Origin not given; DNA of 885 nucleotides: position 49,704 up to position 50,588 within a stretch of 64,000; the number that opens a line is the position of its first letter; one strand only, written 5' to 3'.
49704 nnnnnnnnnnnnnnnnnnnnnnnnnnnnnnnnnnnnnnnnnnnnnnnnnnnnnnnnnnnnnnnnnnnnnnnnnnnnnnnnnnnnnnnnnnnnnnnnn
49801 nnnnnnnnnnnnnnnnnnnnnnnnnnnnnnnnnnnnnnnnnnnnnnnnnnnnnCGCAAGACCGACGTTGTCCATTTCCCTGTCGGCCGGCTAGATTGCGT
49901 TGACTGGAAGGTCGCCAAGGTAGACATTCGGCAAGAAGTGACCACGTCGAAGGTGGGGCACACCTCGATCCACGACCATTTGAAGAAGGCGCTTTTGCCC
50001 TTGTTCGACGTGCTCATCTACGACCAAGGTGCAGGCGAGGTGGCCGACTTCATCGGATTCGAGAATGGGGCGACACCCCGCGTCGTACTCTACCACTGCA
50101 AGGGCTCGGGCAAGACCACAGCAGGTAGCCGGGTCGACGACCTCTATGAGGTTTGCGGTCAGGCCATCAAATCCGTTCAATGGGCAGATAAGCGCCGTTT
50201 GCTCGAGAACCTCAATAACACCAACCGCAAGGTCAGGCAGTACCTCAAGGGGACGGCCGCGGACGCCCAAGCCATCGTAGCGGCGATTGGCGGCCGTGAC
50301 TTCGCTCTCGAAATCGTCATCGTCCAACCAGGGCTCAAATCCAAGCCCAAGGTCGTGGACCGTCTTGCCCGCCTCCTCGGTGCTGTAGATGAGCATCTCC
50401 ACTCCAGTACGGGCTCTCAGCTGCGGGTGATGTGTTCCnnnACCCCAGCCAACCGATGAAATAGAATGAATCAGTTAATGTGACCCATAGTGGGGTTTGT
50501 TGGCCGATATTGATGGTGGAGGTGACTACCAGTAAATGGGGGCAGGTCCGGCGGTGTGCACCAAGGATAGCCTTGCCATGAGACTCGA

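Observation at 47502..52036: SF2 DEAH helicase with C-terminal nuclease-like domain, followed by a GTPase with DUF697-like tail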

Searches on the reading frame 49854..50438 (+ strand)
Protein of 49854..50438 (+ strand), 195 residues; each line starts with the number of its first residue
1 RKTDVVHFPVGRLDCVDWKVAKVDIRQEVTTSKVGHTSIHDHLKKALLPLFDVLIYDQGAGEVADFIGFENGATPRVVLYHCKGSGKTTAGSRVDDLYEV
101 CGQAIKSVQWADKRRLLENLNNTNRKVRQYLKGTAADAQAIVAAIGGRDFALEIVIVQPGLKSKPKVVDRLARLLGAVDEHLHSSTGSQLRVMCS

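Call 44: search_protein_families(library=pfam, alignment_id=A3, max_evalue=10)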
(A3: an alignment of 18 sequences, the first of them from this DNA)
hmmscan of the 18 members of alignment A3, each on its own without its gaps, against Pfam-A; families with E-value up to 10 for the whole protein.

A. member 1, seq(184 aa): 0 families

B. families by the number of members that match (of 18 scanned): 9 families
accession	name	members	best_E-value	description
PF16716.10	BST2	1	0.01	Bone marrow stromal antigen 2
PF25755.1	Phage_T3_1_05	1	0.017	Enterobacteria phage T3 gene 1.05 protein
PF11527.13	ARL2_Bind_BART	1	0.019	The ARF-like 2 binding protein BART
PF07447.17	Matrix_Filo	1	0.11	Matrix protein VP40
PF17657.6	DNA_pol3_finger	1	0.12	Bacterial DNA polymerase III alpha subunit finger domain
PF11929.14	DUF3447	1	0.18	Domain of unknown function (DUF3447)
PF18139.7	LSDAT_euk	1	0.18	SLOG in TRPM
PF21076.3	GDH_ACT2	1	0.21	Glutamate dehydrogenase, ACT2 domain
PF19932.4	DUF6395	1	0.23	Family of unknown function (DUF6395)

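Call 45: search_solved_structures(query=A3, max_evalue=10, show_alignments=3)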
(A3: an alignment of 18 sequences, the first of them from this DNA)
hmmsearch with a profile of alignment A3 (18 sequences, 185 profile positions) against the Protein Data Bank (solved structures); distinct sequences matched with E-value up to 10: 12.
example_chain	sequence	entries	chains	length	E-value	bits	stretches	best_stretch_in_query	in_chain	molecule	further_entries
9h90_C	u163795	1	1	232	0.43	13.8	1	100-170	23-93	30S ribosomal protein S3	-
1c21_A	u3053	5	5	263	0.85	12.8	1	118-167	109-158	METHIONINE AMINOPEPTIDASE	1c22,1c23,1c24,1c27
2p99_A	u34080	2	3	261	0.86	12.8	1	118-167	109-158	Methionine aminopeptidase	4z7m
1yvm_A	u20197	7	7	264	0.86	12.8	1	118-167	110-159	Methionine aminopeptidase | PROTEIN (METHIONINE AMINOPEPTIDASE)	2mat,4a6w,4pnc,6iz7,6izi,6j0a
2gtx_A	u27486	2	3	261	0.86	12.8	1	118-167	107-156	Methionine aminopeptidase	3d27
2p98_A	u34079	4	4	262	0.86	12.8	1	118-167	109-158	Methionine aminopeptidase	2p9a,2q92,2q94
3mat_A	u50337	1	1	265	0.86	12.8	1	118-167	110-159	METHIONINE AMINOPEPTIDASE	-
2gu4_A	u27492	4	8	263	0.87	12.8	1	118-167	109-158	Methionine aminopeptidase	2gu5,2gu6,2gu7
2gg0_A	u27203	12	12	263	0.87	12.8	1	118-167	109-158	Methionine aminopeptidase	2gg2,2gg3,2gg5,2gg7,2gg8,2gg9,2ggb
1mat_A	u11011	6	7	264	0.87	12.8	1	118-167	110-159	METHIONYL AMINOPEPTIDASE | Methionine aminopeptidase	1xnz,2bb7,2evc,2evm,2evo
4a6v_A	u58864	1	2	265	0.88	12.8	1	118-167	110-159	METHIONINE AMINOPEPTIDASE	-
4mat_A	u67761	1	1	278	0.96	12.6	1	118-167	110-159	PROTEIN (METHIONINE AMINOPEPTIDASE)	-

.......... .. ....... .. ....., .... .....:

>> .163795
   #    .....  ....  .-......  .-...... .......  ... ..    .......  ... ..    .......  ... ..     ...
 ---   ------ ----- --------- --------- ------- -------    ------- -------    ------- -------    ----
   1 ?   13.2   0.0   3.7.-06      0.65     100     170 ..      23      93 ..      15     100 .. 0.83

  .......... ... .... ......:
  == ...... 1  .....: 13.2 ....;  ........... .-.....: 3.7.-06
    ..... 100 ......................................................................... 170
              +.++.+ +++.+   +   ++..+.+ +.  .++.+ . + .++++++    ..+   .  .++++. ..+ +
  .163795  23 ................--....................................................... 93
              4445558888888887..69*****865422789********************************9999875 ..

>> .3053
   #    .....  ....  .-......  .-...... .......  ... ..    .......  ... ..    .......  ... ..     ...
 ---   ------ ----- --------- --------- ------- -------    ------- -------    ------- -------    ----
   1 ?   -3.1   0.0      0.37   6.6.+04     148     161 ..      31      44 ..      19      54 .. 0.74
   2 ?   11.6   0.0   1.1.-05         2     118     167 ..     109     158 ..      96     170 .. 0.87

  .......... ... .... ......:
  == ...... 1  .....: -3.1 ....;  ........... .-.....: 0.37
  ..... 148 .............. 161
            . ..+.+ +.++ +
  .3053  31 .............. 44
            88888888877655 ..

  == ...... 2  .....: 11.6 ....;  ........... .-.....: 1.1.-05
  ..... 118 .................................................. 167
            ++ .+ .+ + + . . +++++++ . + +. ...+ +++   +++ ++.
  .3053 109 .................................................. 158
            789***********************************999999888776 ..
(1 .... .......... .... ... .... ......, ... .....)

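Call 55: predict_structure(alignment_id=A4)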
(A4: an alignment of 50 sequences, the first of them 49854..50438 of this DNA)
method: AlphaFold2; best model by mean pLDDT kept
length: 195 residues; sequences in the alignment: 50
mean_pLDDT: 95.2   pTM: 0.92
mean pLDDT of the five models: 95.2, 95.0, 94.9, 94.6, 94.6
residues with pLDDT >= 90: 176; 70-90: 16; 50-70: 2; < 50: 1
segments of 3 or more residues with pLDDT < 50: none
pLDDT, mean of each block of 10 residues (from residue 1): 80 97 98 98 98 97 98 98 95 90 97 98 96 98 96 98 86 95 97 97
secondary structure, 60 per line:
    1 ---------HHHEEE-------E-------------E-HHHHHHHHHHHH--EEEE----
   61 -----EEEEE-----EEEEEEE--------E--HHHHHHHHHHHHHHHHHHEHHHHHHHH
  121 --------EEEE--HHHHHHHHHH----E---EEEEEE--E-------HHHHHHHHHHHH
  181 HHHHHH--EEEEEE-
elements in order: E13-15 H39-50 E53-56 E66-70 E76-82 H94-111 H113-120 E129-132 H135-144 E153-158 H169-186 E189-194

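Call 58: fold_search(model_id=the predicted structure, library=pdb)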
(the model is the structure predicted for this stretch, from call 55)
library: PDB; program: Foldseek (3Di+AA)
matches with E <= 10: 471; with E <= 0.001: 0
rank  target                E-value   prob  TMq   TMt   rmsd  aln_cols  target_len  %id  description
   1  2fok_B                4.6e-03  0.99  0.42  0.17   6.2       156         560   10  STRUCTURE OF RESTRICTION ENDONUCLEASE FOKI (released 1998-06-17)
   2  1fok_A                5.9e-03  0.99  0.43  0.17   5.7       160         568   11  STRUCTURE OF RESTRICTION ENDONUCLEASE FOKI BOUND TO DNA (released 1997-12-03)
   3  2fok_A                8.6e-03  0.99  0.44  0.17   5.2       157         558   10  STRUCTURE OF RESTRICTION ENDONUCLEASE FOKI (released 1998-06-17)
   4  3gqo_A                7.5e-02  0.14  0.22  0.24  10.0       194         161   15  Crystal structure of macro domain of Venezuelan Equine Encephalitis virus in complex with ADP-ribose (released 2009-07-21)
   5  3gqo_B                1.6e-01  0.10  0.22  0.24   9.9       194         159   14  Crystal structure of macro domain of Venezuelan Equine Encephalitis virus in complex with ADP-ribose (released 2009-07-21)
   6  3vu9_A                1.8e-01  0.20  0.19  0.18   7.9        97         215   12  Crystal Structure of Psy3-Csm2 complex (released 2013-04-10)
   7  3gqo_C                3.1e-01  0.08  0.21  0.23  10.0       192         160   14  Crystal structure of macro domain of Venezuelan Equine Encephalitis virus in complex with ADP-ribose (released 2009-07-21)
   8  2bhn_A                3.7e-01  0.20  0.26  0.24   6.0       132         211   12  XPF from Aeropyrum pernix (released 2005-02-23)
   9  5jaq                  4.8e-01  0.04  0.19  0.10  12.4       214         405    8  Yersinia pestis FabV variant T276C (released 2016-05-25)
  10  1ko0                  5.1e-01  0.16  0.23  0.12   7.1       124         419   14  Crystal Structure of a D,L-lysine complex of diaminopimelate decarboxylase (released 2003-11-11)
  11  8opq_A                5.1e-01  0.11  0.27  0.10  16.4       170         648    8  Structure of Human Solute Carrier 26 family member A6 (SLC26A6) anion transporter in an inward-facing state (released 2023-05-17)
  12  5j4a_A                5.8e-01  0.07  0.21  0.31  13.3       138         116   16  CdiA-CT toxin from Burkholderia pseudomallei E479 in complex with cognate CdiI immunity protein (released 2016-07-27)
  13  6ybd_G                5.8e-01  0.03  0.14  0.15  15.6       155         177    8  Structure of a human 48S translational initiation complex - eIF3 (released 2020-09-16)
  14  3j80_H                5.8e-01  0.03  0.14  0.15  16.4       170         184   14  CryoEM structure of 40S-eIF1-eIF1A preinitiation complex (released 2014-11-05)
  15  1knw                  7.5e-01  0.14  0.23  0.13   6.8       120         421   14  Crystal structure of diaminopimelate decarboxylase (released 2003-11-11)
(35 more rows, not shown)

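Call 92: find_homologous_proteins(query=A3, max_evalue=0.001)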
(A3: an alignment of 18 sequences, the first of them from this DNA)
Query A3 (18 sequences) (184 aa, profile of the alignment): 276 proteins with E <= 0.001 among 2499 candidates; the best 120 are listed.
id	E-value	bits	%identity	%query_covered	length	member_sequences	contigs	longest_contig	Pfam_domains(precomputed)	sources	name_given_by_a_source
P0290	1.5e-65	239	38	99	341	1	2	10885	-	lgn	-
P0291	3.4e-65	238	39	98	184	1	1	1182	-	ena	-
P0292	1.3e-64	236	34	99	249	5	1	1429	-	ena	-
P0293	1.3e-64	236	37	99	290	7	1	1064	-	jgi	jgi:hypothetical protein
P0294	9.4e-64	233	34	99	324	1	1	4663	-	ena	-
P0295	1.5e-61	226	39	98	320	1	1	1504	-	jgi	jgi:hypothetical protein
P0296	8.6e-61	223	36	100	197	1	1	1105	-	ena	-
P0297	1.6e-60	222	39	98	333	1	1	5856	-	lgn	-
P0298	2.1e-59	219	33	100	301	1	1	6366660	-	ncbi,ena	-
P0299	4.0e-57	211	40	100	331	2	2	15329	-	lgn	-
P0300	4.4e-57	211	31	99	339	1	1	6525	-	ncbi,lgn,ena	-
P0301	5.1e-56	208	34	99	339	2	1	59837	-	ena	-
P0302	1.1e-55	206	36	99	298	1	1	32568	-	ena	-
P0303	1.2e-55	206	39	94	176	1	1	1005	-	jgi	jgi:hypothetical protein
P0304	1.3e-55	206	41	99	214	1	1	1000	-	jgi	-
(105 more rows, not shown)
